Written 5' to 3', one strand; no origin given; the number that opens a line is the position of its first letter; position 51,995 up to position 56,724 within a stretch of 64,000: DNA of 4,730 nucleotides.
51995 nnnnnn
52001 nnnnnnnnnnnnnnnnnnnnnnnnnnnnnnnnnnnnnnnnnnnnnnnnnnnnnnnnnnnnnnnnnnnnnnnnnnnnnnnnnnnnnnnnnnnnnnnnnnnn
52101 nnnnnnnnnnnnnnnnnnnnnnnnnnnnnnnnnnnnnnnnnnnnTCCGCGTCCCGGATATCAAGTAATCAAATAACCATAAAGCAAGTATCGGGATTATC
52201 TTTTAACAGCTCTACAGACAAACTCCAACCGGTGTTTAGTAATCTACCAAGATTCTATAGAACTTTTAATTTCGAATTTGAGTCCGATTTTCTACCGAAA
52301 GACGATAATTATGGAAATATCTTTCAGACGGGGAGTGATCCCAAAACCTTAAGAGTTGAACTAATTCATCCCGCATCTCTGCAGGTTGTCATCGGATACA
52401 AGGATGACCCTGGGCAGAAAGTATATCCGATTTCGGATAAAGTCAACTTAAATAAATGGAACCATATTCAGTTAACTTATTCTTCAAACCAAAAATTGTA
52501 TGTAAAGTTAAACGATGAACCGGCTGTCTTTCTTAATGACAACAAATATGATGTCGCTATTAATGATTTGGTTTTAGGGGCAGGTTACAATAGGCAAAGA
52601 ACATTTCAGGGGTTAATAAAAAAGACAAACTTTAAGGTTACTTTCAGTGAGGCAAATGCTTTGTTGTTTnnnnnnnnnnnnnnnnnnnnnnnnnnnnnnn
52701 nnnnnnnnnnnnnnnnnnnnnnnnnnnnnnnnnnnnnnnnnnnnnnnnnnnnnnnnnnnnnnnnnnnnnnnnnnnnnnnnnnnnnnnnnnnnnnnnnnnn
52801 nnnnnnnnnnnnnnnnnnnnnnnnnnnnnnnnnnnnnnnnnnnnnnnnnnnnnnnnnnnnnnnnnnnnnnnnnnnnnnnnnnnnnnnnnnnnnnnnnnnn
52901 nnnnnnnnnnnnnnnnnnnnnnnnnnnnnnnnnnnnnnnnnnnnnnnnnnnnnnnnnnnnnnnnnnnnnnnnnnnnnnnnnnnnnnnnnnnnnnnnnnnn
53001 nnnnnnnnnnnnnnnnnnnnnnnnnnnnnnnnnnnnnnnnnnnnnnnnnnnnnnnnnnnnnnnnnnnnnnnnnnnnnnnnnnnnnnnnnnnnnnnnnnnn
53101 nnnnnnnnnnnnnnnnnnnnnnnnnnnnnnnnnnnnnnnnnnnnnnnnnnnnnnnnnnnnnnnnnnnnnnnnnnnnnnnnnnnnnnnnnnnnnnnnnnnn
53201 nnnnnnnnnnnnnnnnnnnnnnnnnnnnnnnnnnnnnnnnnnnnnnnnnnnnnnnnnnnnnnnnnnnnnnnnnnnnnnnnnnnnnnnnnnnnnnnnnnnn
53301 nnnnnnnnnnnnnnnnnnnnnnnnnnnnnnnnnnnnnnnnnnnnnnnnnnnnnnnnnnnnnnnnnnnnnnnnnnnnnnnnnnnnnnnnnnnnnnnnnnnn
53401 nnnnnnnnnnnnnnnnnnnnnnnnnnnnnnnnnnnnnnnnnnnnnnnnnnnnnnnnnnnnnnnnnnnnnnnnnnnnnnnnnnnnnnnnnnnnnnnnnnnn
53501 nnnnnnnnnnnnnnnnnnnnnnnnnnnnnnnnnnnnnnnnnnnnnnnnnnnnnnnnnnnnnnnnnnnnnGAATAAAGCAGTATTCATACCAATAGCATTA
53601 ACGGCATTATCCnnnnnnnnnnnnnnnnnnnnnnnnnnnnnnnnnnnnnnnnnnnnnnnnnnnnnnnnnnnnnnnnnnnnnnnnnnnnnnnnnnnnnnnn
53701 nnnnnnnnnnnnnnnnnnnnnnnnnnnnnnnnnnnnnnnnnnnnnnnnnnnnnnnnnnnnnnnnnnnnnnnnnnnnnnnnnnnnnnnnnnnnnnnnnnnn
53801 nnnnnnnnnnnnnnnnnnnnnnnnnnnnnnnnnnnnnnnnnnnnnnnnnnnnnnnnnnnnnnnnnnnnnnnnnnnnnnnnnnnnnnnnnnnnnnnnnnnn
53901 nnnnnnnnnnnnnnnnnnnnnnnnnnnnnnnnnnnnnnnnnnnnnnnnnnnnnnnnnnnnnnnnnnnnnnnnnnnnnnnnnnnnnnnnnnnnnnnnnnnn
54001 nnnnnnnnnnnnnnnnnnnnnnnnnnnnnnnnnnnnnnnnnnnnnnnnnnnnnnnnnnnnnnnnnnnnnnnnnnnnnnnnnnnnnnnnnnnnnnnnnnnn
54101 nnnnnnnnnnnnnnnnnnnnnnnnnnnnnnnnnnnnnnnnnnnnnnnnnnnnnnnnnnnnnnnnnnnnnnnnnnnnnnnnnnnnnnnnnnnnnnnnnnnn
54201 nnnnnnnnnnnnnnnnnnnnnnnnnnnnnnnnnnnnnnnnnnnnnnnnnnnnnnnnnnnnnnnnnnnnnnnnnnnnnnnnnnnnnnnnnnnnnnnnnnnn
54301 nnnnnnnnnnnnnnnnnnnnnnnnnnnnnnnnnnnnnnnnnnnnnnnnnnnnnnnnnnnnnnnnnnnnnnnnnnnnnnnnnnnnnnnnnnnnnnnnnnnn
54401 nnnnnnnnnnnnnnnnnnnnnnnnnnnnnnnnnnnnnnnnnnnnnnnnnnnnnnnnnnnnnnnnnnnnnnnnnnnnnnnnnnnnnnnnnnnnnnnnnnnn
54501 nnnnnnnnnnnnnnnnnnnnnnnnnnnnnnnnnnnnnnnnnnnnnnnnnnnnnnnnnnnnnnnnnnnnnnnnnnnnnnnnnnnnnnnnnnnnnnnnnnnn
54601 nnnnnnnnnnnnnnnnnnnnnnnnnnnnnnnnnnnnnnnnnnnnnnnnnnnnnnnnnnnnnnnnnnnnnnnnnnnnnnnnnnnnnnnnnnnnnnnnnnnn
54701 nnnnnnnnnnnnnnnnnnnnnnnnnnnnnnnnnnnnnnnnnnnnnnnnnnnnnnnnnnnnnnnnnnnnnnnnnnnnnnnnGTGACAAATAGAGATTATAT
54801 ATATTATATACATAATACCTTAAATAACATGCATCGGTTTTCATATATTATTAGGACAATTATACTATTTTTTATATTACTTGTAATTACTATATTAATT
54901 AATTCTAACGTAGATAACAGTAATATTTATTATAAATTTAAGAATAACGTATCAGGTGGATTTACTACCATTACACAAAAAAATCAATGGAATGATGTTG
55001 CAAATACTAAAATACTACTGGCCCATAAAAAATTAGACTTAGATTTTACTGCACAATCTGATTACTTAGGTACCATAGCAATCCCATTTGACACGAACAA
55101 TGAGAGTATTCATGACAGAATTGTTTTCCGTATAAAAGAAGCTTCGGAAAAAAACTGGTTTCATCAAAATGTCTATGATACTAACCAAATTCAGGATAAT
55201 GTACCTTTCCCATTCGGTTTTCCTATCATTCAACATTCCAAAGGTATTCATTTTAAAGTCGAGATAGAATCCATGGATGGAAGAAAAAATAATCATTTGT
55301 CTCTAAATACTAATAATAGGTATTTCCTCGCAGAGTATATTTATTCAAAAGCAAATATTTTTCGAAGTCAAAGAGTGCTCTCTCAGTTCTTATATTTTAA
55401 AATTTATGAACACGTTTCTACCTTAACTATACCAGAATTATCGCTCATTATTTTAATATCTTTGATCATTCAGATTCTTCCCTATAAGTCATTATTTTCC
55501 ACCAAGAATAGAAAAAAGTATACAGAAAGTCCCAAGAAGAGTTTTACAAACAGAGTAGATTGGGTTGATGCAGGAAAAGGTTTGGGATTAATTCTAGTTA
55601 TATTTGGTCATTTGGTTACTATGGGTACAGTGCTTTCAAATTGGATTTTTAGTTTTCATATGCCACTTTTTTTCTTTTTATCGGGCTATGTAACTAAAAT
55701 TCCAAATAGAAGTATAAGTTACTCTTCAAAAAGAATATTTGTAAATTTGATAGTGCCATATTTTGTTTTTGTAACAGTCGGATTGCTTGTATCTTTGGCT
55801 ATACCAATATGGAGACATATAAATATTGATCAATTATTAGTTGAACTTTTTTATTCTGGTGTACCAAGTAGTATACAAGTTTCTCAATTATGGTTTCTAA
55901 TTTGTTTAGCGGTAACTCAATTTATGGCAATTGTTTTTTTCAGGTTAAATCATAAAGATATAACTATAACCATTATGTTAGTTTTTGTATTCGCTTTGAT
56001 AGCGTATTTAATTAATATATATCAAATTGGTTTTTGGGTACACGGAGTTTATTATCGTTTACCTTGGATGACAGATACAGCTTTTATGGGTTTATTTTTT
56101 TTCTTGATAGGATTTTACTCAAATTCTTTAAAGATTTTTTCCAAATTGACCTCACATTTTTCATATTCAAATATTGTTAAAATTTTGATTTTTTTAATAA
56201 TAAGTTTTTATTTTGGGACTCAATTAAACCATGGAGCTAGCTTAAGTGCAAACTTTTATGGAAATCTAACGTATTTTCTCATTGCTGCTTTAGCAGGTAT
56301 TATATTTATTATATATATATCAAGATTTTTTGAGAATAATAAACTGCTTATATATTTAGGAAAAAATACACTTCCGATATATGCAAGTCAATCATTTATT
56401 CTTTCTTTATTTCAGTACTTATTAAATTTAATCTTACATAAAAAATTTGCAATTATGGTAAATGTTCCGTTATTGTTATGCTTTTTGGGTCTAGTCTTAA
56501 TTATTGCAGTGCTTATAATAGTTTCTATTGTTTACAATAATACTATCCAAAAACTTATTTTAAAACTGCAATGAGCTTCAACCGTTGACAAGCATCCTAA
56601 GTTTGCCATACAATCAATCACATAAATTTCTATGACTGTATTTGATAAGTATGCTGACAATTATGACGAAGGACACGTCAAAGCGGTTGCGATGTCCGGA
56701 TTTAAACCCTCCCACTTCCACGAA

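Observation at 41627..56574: Undescribed conserved extracytoplasmic domain fused to three unrelated membrane enzyme classes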

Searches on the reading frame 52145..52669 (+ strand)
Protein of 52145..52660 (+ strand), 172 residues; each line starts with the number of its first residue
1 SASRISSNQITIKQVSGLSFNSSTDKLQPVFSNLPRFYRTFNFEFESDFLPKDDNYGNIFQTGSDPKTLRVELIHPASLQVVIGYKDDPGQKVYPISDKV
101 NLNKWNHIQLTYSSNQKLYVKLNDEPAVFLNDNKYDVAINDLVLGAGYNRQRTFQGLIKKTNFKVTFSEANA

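Call 51: search_solved_structures(query=window:52145-52660:+, max_evalue=10)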
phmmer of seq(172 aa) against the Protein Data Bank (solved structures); distinct sequences matched with E-value up to 10: 0.

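Call 52: find_homologous_proteins(query=window:52145-52660:+, max_evalue=0.001)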
Query seq(172 aa) (172 aa): 2 proteins with E <= 0.001 among 30 candidates.
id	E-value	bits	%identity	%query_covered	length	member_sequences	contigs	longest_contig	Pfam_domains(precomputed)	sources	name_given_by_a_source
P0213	4.3e-108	376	100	100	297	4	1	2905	-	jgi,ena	-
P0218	3.3e-41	159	84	53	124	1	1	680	-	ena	-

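Call 61: predict_structure(alignment_id=A7)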
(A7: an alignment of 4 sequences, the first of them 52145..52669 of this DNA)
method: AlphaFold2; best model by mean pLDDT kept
length: 175 residues; sequences in the alignment: 4
mean_pLDDT: 46.1   pTM: 0.51
mean pLDDT of the five models: 46.1, 38.7, 35.1, 33.8, 33.7
residues with pLDDT >= 90: 0; 70-90: 10; 50-70: 57; < 50: 108
segments of 3 or more residues with pLDDT < 50: 1-38, 47-69, 73-76, 134-163, 169-175
pLDDT, mean of each block of 10 residues (from residue 1): 27 27 33 47 52 28 38 52 53 59 66 63 72 49 42 34 49 32
secondary structure, 60 per line:
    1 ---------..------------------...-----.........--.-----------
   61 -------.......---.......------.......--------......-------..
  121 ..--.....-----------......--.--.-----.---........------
elements in order: E30-32 E38-46 E68-74 E78-84 E91-97 E106-111 E119-122 E125-129 E141-146 E162-169

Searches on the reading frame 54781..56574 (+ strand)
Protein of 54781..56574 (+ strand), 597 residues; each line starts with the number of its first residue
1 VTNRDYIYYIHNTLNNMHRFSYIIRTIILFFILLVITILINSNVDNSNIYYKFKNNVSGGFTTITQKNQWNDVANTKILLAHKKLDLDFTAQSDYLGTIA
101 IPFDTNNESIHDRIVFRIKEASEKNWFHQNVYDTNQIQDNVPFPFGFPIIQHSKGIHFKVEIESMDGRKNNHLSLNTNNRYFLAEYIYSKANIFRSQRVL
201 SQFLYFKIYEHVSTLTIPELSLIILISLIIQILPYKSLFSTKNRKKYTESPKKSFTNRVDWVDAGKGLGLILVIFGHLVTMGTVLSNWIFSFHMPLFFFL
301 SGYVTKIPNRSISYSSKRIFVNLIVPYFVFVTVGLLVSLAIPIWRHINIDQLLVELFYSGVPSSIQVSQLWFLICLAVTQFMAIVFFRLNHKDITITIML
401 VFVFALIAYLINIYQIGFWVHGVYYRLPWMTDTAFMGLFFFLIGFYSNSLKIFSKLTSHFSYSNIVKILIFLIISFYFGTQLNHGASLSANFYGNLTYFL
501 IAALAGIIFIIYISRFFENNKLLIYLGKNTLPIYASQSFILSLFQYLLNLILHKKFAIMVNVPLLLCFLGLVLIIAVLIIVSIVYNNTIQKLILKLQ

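Call 4: search_protein_families(library=pfam, proteins=[window:54781-56574:+], max_evalue=0.01)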
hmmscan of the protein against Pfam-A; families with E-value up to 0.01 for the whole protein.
window:54781-56574:+ (597 aa): 1 family
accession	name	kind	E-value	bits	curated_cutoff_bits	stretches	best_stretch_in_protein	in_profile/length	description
PF01757.29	Acyl_transf_3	-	1.8e-24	86.8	31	1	260-580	2-325/326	Acyltransferase domain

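Call 7: search_protein_families(library=ncbifam, proteins=[window:54781-56574:+], max_evalue=1)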
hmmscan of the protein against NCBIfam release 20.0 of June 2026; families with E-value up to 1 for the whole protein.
window:54781-56574:+ (597 aa): 0 families

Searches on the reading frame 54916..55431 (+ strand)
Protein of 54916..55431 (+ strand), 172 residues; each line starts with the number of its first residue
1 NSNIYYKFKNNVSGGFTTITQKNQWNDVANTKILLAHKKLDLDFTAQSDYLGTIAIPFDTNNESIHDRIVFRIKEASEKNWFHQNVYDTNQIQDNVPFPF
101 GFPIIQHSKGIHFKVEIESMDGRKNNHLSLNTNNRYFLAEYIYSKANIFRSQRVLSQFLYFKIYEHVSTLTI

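Call 42: search_protein_families(library=pfam, proteins=[window:54916-55431:+], max_evalue=10)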
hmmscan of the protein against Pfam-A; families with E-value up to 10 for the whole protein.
window:54916-55431:+ (172 aa): 1 family
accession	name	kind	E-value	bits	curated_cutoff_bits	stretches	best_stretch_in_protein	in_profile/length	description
PF01388.27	ARID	-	0.018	15.8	24.1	1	6-31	34-61/89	ARID/BRIGHT DNA binding domain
